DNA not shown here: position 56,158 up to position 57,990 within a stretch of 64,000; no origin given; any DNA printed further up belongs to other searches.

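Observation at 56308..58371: Unusual 687-aa fusion of a PLP-dependent class I aminotransferase with a C-terminal GNAT acetyltransferase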

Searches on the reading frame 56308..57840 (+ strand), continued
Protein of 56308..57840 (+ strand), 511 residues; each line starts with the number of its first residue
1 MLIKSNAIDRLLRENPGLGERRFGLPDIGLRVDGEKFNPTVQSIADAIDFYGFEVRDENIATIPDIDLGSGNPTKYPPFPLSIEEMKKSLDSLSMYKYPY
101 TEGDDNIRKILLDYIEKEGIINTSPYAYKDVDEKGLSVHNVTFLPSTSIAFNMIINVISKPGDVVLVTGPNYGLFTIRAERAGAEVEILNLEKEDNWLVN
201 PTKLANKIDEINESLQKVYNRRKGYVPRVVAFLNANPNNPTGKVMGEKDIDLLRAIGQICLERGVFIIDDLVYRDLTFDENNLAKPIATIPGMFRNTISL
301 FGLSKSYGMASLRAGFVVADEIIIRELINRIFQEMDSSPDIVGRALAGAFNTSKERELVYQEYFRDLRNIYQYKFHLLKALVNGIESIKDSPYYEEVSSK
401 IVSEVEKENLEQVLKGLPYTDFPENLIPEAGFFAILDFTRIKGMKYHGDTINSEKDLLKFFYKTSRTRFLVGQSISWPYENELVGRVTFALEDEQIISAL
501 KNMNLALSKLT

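Call 94: find_encoding_contigs(protein=P0332, flank=4000, max_places=2)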
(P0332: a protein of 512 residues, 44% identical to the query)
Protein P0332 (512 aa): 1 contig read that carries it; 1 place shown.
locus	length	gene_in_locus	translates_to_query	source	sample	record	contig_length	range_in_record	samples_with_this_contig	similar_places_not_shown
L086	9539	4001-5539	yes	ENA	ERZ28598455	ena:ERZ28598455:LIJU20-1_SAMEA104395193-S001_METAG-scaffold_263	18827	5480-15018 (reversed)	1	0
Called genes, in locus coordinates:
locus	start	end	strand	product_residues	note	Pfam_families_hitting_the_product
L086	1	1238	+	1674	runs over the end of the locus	PF12093:bCoV_NS8 (faint)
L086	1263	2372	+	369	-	PF03717:PBP_dimer, PF00905:Transpeptidase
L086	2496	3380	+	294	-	PF00126:HTH_1, PF03466:LysR_substrate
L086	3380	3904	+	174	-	PF00293:NUDIX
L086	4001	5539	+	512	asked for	PF00155:Aminotran_1_2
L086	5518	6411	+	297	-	PF27100:DcsG_N, PF02955:GSH-S_ATP (weak)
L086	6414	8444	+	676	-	PF13535:ATP-grasp_4, PF18603:LAL_C2 (weak), PF00497:SBP_bac_3, PF10613:Lig_chan-Glu_bd (faint)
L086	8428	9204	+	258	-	PF00528:BPD_transp_1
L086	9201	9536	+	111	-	-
